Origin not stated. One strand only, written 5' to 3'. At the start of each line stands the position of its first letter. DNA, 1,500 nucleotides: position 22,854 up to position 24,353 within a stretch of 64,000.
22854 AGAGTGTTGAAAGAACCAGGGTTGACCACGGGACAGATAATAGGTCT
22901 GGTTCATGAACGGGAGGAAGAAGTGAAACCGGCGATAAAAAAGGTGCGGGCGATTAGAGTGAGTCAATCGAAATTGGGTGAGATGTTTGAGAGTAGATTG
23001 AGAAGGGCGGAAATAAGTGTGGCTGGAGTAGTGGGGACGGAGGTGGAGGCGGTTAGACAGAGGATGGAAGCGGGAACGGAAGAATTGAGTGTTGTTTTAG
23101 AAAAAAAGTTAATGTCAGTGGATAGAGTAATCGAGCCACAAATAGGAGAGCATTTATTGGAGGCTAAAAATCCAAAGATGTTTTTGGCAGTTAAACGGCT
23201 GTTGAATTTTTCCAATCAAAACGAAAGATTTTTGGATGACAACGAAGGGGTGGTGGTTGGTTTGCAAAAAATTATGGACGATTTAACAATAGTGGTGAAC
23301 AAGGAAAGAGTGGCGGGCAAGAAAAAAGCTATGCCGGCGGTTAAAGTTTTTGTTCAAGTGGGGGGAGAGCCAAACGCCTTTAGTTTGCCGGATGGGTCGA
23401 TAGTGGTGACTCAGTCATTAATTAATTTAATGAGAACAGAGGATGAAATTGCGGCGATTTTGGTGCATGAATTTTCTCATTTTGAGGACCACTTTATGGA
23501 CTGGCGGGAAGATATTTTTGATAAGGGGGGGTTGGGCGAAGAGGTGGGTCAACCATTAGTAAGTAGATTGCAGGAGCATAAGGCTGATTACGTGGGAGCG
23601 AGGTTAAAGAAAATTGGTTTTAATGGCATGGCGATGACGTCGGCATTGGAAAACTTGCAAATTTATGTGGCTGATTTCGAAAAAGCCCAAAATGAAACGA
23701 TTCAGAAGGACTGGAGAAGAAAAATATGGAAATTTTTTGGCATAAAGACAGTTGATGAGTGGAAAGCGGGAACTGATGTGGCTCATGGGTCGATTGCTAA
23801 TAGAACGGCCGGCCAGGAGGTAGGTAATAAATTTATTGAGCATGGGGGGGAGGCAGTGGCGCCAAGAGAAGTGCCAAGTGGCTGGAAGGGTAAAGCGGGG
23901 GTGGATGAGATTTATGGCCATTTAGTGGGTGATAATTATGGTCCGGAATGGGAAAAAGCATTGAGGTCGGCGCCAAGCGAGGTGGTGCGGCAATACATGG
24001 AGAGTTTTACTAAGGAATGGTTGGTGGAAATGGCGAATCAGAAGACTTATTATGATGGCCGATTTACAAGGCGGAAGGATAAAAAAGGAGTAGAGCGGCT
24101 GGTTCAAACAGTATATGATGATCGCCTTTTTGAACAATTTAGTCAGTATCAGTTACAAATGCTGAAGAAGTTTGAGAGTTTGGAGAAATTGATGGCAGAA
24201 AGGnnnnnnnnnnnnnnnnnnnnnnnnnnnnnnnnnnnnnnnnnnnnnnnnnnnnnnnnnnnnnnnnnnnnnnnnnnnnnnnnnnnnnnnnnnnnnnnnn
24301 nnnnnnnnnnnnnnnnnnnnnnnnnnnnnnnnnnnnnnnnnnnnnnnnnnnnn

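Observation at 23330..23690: Embedded M48 (HtpX/BepA-like) metalloprotease plus a second HExxH site (nt ~10215): possible autoprocessing polyprotein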

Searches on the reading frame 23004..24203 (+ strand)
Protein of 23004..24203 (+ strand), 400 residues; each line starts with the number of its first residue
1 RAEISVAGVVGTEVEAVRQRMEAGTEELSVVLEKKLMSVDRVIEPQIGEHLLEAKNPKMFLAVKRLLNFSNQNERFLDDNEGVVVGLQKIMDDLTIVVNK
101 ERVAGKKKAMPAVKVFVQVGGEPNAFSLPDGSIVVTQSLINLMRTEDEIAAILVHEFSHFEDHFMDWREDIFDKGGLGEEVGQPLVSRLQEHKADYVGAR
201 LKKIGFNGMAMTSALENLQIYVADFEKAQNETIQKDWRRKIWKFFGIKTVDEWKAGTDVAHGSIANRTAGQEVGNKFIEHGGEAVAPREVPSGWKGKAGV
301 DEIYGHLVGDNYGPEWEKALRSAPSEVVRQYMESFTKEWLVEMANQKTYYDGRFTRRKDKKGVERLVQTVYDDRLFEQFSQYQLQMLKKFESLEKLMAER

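Call 15: find_related_loci(query=window:23004-24203:+, collection=genome_contigs, flank=10000)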
Query window:23004-24203:+ (400 aa) in genome_contigs; peptide patterns used: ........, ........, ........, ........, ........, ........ (x = any residue, [..] = any of these).
22 stretches matched a pattern, but none encodes a relative of the query by tblastn (E <= 1e-3).

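Call 22: search_protein_representatives(protein=window:23004-24203:+)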
Query: 400 residues. Proteins with E-value up to 0.001 (for the whole library): 307; up to 1e-10: 9; up to 1e-30: 3. The best 150 are listed.
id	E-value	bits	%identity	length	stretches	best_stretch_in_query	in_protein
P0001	5.0e-75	269.3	42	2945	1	31-395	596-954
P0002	1.7e-40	155.6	38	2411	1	67-347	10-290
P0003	1.3e-38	149.4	34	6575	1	34-393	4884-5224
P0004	1.9e-27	112.7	35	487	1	129-386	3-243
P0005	9.5e-20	87.3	41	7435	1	76-223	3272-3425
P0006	1.7e-15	73.4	46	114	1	110-218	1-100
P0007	2.8e-15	72.6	37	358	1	64-223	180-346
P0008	1.6e-11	60.2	34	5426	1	62-222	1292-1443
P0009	3.1e-11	59.3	43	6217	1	94-222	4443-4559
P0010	3.8e-09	52.4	32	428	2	110-215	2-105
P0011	8.7e-09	51.3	31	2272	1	187-381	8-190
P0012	1.1e-08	51.0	47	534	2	113-160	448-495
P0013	7.1e-08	48.3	40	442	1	111-224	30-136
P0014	1.1e-07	47.6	30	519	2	63-218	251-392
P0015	1.4e-07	47.2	52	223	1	106-164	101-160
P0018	3.7e-07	45.9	40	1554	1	113-226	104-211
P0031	4.0e-06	42.5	39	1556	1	113-217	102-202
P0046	1.4e-05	40.7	32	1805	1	75-221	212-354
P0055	2.1e-05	40.1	32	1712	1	73-227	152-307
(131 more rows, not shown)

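Call 25: search_protein_families(library=pfam, proteins=[P0031, P0018, P0055, P0046, P0001], max_evalue=0.01)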
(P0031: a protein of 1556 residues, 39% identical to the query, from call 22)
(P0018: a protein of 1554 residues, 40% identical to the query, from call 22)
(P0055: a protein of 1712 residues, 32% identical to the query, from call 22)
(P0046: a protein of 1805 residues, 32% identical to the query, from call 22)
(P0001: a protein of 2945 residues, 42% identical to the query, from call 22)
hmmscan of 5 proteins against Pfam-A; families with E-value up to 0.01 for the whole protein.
P0031 (1556 aa): 1 family
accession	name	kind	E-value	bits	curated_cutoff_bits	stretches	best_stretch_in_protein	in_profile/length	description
PF01435.24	Peptidase_M48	-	7.8e-12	45.8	20.3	1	84-152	5-79/186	Peptidase family M48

P0018 (1554 aa): 2 families
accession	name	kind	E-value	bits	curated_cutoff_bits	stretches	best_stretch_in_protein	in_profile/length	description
PF01435.24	Peptidase_M48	-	4.5e-13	49.9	20.3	1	83-164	6-89/186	Peptidase family M48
PF03109.22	ABC1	-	0.00059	19.5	22.9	1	1239-1456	41-229/244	ABC1 atypical kinase-like domain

P0055 (1712 aa): 1 family
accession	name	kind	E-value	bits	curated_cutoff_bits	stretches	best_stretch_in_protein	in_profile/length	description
PF01435.24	Peptidase_M48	-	2e-07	31.5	20.3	1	178-245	12-85/186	Peptidase family M48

P0046 (1805 aa): 3 families
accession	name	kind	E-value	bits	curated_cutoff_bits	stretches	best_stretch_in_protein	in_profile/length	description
PF01435.24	Peptidase_M48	-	2.5e-12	47.4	20.3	1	223-301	6-84/186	Peptidase family M48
PF03109.22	ABC1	-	1.2e-10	41.4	22.9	1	1381-1592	38-229/244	ABC1 atypical kinase-like domain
PF01636.29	APH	-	0.0061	16.8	23.2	1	1510-1573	137-193/239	Phosphotransferase enzyme family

P0001 (2945 aa): 1 family
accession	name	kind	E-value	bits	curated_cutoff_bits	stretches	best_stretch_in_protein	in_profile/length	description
PF01435.24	Peptidase_M48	-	2.2e-11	44.3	20.3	1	672-728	16-78/186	Peptidase family M48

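Call 29: find_homologous_proteins(query=P0018, max_evalue=0.00001)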
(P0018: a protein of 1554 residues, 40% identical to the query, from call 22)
Query P0018 (1554 aa): 54 proteins with E <= 0.00001 among 8000 candidates.
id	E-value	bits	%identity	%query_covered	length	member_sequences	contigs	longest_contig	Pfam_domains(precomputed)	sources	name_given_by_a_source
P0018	0.0e+0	3494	100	100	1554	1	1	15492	PF01435.25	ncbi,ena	-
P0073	0.0e+0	1346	46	98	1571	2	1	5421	PF01435.25,PF03109.23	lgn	-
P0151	0.0e+0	1280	44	98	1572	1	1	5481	PF01435.25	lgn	-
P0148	0.0e+0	1280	43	98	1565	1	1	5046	PF01435.25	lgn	-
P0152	0.0e+0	1266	44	98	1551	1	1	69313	PF01435.25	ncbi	-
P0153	0.0e+0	1247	42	98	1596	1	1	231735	PF01435.25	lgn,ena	-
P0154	0.0e+0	1225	43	100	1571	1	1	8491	PF01435.25,PF03109.23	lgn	-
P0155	0.0e+0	1219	43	98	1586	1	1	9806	PF01435.25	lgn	-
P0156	0.0e+0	1197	42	100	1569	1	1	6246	PF01435.25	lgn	-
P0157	0.0e+0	1186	41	100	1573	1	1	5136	PF01435.25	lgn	-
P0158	0.0e+0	1157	41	100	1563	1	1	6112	PF01435.25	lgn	-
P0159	0.0e+0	1094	39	100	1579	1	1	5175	PF01435.25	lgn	-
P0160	0.0e+0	1072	38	100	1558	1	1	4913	PF01435.25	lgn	-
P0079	0.0e+0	1068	39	100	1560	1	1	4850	PF01435.25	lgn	-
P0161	0.0e+0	1051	39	98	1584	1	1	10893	PF01435.25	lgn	-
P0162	0.0e+0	1028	38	100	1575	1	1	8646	PF01435.25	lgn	-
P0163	0.0e+0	1024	38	99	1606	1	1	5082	PF01435.25,PF03109.23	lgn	-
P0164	0.0e+0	1021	38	100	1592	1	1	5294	PF01435.25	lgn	-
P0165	0.0e+0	1019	38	100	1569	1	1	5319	PF01435.25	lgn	-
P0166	1.8e-295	1002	38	98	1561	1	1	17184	PF01435.25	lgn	-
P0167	1.3e-291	989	37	96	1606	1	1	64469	PF01435.25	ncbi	-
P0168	5.2e-276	938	35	98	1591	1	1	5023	PF01435.25,PF03109.23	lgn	-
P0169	1.3e-269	916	36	98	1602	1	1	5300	PF01435.25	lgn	-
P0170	6.1e-268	911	39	89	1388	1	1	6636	PF01435.25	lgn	-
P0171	4.4e-264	898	34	99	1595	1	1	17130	PF01435.25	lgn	-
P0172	8.0e-262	890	36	98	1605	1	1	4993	PF01435.25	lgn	-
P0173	1.1e-261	890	35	98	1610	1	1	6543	PF01435.25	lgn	-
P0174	2.0e-260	886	36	96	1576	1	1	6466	PF01435.25,PF03109.23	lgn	-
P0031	2.2e-251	856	34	99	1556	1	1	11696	PF01435.25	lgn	-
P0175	1.2e-247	844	34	98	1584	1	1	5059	PF01435.25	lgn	-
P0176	1.2e-231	791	33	99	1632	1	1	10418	PF01435.25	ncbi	-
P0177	1.3e-229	784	33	98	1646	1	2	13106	PF01435.25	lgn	-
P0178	1.2e-226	774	32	99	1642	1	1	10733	PF01435.25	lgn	-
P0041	1.5e-226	774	33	100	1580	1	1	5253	PF01435.25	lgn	-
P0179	5.8e-220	752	32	96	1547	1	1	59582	PF01435.25,PF03109.23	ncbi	-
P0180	4.5e-219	749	32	99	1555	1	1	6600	PF01435.25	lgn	-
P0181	2.5e-215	736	31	34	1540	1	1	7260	PF01435.25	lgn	-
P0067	2.6e-214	733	33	98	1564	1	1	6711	PF01435.25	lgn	-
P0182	4.9e-214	732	33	98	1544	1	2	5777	PF01435.25,PF03109.23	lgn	-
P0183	3.5e-190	653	30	96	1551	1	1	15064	PF01435.25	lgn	-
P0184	7.4e-187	642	30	96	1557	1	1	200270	PF01435.25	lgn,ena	-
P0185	2.7e-184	634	29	98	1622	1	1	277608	PF01435.25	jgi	jgi:hypothetical protein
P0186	1.5e-171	591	31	59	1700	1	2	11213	PF01435.25,PF03109.23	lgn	-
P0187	8.0e-171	589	32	58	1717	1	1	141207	PF01435.25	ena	-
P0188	2.7e-169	584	35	68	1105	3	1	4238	PF01435.25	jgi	jgi:hypothetical protein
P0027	7.3e-169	582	28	96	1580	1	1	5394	PF01435.25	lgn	-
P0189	1.1e-163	565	32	56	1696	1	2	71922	PF01435.25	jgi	jgi:hypothetical protein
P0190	5.5e-163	563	29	96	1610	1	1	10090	PF01435.25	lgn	-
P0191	9.2e-157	542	32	50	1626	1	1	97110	PF01435.25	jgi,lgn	jgi:hypothetical protein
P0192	1.4e-139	485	29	49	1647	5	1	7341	PF01435.25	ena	-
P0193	1.3e-125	439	28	56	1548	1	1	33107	PF01435.25,PF03109.23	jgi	jgi:hypothetical protein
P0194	2.9e-104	368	28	42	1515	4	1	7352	PF01435.25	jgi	-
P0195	1.9e-13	67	24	25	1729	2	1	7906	PF03109.23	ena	-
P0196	2.4e-12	64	24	26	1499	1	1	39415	PF01435.25,PF03109.23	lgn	-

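Call 30: find_encoding_contigs(protein=P0152, flank=8000, max_places=2)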
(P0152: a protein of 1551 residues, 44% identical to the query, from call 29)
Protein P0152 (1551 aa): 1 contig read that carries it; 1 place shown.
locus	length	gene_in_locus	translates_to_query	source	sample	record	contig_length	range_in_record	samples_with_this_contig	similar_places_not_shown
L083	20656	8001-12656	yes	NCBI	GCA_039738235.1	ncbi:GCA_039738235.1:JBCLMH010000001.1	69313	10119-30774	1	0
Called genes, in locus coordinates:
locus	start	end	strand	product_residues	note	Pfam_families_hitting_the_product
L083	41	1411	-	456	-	-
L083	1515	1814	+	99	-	PF01541:GIY-YIG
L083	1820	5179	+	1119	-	-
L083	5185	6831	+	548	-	-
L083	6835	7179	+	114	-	-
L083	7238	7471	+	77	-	PF00702:Hydrolase (weak), PF13242:Hydrolase_like, PF13419:HAD_2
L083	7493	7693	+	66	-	PF15919:HicB_lk_antitox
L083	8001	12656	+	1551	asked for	PF01435:Peptidase_M48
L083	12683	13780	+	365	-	PF01180:DHO_dh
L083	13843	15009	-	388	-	PF01979:Amidohydro_1, PF12890:DHOase (weak)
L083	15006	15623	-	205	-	PF00156:Pribosyltran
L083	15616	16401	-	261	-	PF00215:OMPdecase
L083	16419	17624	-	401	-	PF00155:Aminotran_1_2, PF01041:DegT_DnrJ_EryC1, PF01053:Cys_Met_Meta_PP (weak)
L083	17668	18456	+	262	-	PF04085:MreC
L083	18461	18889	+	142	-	-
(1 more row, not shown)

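Call 31: find_encoding_contigs(protein=P0185, flank=8000, max_places=2)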
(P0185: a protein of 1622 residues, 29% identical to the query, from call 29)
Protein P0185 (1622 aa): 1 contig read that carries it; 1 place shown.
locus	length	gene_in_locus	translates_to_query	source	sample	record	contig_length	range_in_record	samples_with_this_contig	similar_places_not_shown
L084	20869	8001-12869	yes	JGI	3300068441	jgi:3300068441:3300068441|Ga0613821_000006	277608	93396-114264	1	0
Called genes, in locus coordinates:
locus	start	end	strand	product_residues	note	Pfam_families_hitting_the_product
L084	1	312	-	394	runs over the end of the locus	PF00083:Sugar_tr, PF03825:Nuc_H_symport (weak), PF06779:MFS_4 (faint), PF07690:MFS_1, PF12832:MFS_1_like, PF13347:MFS_2, PF07690:MFS_1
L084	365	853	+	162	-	PF01988:VIT1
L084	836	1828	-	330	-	-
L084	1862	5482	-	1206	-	PF17957:Big_7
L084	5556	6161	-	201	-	-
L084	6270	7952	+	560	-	PF06418:CTP_synth_N, PF00117:GATase, PF07722:Peptidase_C26 (faint)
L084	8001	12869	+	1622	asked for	PF01435:Peptidase_M48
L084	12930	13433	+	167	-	-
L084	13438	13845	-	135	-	PF07884:VKOR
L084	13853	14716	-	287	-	PF13793:Pribosyltran_N, PF24390:PRTase-CE (weak), PF00156:Pribosyltran, PF14572:Pribosyl_synth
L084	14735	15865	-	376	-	-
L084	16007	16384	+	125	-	-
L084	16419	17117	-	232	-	-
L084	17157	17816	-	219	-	PF00702:Hydrolase, PF12710:HAD (weak), PF13419:HAD_2, PF13242:Hydrolase_like (weak)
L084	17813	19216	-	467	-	PF00133:tRNA-synt_1 (weak), PF01921:tRNA-synt_1f (faint), PF01406:tRNA-synt_1e, PF09334:tRNA-synt_1g, PF09190:DALR_2 (faint)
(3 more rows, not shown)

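Call 32: find_encoding_contigs(protein=P0179, flank=8000, max_places=2)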
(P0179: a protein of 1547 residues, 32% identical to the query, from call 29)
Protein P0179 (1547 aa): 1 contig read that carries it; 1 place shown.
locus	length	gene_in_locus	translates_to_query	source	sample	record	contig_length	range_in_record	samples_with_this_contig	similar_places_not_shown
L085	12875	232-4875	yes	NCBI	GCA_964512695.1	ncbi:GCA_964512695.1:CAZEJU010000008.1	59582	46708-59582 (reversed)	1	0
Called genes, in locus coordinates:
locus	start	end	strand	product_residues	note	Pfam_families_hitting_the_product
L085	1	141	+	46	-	?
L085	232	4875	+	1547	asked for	PF01435:Peptidase_M48, PF03109:ABC1 (faint)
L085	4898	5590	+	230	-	PF01569:PAP2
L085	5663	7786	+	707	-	PF03924:CHASE, PF00989:PAS, PF13426:PAS_9, PF00512:HisKA, PF02518:HATPase_c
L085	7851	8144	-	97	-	-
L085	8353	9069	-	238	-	PF19458:DUF5995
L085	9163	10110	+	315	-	-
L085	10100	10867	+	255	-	PF01261:AP_endonuc_2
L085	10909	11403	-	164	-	-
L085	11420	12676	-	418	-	PF07724:AAA_2, PF07728:AAA_5 (weak)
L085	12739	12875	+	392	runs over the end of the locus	PF07690:MFS_1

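Call 43: find_homologous_proteins(query=P0001, max_evalue=0.00001)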
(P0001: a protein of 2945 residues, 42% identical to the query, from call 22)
Query P0001 (2945 aa): 1 proteins with E <= 0.00001 among 8000 candidates.
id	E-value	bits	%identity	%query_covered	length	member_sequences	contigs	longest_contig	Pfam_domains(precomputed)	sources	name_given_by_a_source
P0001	0.0e+0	6637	100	100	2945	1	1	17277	PF01435.25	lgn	-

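Call 44: find_encoding_contigs(protein=P0001, flank=10000, max_places=3)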
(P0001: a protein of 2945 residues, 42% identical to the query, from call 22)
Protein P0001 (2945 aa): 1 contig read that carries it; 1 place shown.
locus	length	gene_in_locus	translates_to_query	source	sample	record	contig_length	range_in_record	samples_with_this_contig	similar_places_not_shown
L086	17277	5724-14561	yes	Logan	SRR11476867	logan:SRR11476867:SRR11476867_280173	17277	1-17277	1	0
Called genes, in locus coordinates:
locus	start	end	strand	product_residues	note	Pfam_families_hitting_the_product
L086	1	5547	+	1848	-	?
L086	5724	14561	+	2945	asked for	PF01435:Peptidase_M48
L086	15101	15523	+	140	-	-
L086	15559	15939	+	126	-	-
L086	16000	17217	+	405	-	PF25199:nSTAND_NTPase5 (weak), PF13173:AAA_14, PF13635:DUF4143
